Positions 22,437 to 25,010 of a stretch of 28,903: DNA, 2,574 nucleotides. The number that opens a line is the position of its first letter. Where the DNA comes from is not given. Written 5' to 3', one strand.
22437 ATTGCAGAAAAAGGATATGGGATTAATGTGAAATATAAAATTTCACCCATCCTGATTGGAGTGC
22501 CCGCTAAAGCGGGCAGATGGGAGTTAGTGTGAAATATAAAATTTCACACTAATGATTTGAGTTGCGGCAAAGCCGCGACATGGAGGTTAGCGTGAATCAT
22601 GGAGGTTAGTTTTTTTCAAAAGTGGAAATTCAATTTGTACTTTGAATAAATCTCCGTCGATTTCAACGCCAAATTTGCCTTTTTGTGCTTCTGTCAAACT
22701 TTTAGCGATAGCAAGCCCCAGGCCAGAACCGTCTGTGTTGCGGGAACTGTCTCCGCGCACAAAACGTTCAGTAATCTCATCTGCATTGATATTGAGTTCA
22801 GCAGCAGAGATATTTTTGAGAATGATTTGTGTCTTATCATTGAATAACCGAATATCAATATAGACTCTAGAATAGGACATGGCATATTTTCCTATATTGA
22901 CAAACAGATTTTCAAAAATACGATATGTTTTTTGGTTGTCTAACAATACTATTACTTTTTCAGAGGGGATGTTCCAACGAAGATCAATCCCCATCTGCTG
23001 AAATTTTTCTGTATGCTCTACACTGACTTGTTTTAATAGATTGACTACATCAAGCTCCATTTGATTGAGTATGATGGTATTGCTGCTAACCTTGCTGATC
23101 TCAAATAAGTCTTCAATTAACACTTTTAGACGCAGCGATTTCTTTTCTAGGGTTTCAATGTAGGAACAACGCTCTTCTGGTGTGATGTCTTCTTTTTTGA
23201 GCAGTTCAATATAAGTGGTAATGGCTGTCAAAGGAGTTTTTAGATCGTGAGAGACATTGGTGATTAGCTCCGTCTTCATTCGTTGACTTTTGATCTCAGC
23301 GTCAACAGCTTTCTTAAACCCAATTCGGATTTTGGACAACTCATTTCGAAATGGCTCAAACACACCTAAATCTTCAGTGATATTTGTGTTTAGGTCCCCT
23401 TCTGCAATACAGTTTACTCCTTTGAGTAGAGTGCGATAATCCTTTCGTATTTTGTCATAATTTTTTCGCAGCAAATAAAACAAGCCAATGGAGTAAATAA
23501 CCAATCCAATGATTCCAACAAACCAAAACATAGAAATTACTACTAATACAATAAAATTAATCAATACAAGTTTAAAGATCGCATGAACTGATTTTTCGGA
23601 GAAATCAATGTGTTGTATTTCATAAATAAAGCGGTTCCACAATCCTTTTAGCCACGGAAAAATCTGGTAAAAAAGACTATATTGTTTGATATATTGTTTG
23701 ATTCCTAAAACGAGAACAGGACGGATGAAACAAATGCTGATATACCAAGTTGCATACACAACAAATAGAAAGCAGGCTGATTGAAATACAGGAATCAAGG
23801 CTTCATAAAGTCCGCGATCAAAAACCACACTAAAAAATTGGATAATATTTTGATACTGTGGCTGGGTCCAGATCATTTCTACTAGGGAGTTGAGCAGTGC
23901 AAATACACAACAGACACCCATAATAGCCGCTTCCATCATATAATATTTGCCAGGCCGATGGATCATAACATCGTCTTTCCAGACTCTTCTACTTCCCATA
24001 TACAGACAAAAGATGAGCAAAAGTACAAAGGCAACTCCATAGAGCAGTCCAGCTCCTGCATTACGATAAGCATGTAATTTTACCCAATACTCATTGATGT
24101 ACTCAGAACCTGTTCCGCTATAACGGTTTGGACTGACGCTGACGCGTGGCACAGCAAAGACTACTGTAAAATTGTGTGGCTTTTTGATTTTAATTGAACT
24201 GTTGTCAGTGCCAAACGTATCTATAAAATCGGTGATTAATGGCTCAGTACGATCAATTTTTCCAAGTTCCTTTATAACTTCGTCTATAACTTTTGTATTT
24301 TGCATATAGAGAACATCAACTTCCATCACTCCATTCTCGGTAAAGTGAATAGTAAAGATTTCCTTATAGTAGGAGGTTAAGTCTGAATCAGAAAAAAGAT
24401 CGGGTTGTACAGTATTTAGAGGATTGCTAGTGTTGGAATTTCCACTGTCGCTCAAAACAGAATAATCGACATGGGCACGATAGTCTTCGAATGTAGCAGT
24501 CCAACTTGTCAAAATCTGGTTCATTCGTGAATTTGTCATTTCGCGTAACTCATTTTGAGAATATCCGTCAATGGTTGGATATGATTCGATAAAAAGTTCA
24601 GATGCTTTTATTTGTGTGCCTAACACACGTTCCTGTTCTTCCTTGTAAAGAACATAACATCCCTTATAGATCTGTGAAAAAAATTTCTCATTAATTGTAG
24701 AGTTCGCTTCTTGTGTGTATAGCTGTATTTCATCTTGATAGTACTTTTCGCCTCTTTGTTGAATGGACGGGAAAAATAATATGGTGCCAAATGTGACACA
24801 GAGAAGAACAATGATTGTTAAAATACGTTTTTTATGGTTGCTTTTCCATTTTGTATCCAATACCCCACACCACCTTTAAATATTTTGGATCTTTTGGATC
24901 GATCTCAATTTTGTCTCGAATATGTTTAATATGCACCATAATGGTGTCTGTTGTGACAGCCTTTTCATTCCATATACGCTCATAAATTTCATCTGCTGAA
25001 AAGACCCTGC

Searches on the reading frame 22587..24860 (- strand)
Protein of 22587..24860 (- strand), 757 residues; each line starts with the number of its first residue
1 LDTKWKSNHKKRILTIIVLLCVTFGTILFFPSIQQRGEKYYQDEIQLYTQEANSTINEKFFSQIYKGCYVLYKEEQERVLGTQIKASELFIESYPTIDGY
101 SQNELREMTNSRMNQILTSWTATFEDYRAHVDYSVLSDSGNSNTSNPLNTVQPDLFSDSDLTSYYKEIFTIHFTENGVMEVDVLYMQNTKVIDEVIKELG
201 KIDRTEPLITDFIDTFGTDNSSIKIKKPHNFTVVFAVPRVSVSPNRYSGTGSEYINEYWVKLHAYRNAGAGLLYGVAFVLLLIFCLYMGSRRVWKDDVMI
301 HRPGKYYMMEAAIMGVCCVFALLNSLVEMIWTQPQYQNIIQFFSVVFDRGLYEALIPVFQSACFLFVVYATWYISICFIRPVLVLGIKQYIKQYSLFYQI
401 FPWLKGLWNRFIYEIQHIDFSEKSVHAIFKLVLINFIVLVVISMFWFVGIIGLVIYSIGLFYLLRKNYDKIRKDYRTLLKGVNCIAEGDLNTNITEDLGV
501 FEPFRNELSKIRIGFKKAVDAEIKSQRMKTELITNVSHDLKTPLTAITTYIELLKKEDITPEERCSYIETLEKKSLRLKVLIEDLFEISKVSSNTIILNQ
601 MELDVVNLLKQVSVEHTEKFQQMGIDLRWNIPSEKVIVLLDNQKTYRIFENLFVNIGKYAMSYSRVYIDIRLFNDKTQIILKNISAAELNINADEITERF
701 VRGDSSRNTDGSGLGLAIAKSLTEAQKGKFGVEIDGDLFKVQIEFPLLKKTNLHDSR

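Call 12: search_protein_families(library=pfam, proteins=[window:22587-24860:-])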
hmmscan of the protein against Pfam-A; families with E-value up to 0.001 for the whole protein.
window:22587-24860:- (757 aa): 2 families
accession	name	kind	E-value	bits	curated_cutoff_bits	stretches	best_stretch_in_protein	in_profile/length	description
PF00512.31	HisKA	-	4.1e-16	59.2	26.9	1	528-592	1-64/66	His Kinase A (phospho-acceptor) domain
PF02518.31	HATPase_c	-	1.4e-07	32.4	26.4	1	642-746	3-108/111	Histidine kinase-, DNA gyrase B-, and HSP90-like ATPase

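Call 62: find_encoding_contigs(protein=window:22587-24860:-, flank=1500, max_places=10)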
Protein window:22587-24860:- (757 aa): 18 contigs read that carry it; 4 places shown.
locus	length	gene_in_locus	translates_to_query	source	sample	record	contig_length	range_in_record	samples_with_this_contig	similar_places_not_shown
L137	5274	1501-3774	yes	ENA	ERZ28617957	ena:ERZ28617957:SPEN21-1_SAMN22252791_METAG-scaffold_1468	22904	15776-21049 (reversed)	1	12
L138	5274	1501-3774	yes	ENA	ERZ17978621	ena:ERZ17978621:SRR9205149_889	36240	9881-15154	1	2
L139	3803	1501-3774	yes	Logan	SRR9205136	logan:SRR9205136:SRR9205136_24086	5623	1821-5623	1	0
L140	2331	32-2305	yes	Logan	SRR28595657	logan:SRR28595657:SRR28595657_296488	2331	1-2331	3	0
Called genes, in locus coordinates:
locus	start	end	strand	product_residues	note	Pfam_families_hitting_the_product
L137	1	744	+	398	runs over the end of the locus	PF20706:GT4-conflict, PF13439:Glyco_transf_4, PF13579:Glyco_trans_4_4, PF00534:Glycos_transf_1, PF13692:Glyco_trans_1_4, PF13524:Glyco_trans_1_2 (faint)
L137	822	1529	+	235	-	PF00072:Response_reg, PF00486:Trans_reg_C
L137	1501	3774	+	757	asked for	PF00512:HisKA, PF02518:HATPase_c (weak)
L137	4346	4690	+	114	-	PF01187:MIF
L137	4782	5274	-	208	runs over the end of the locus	PF00004:AAA (faint), PF01712:dNK (faint), PF13238:AAA_18, PF01202:SKI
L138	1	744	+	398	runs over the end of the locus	PF20706:GT4-conflict, PF13439:Glyco_transf_4, PF13579:Glyco_trans_4_4, PF00534:Glycos_transf_1, PF13692:Glyco_trans_1_4, PF13524:Glyco_trans_1_2 (faint)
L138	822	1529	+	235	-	PF00072:Response_reg, PF00486:Trans_reg_C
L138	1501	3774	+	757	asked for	PF00512:HisKA, PF02518:HATPase_c (weak)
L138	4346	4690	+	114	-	PF01187:MIF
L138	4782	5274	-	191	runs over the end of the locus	PF00004:AAA (faint), PF01712:dNK (faint), PF13238:AAA_18, PF01202:SKI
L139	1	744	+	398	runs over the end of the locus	PF20706:GT4-conflict, PF13439:Glyco_transf_4, PF13579:Glyco_trans_4_4, PF00534:Glycos_transf_1, PF13692:Glyco_trans_1_4, PF13524:Glyco_trans_1_2 (faint)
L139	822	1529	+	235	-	PF00072:Response_reg, PF00486:Trans_reg_C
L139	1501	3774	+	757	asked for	PF00512:HisKA, PF02518:HATPase_c (weak)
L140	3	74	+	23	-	?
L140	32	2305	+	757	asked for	PF00512:HisKA, PF02518:HATPase_c (weak)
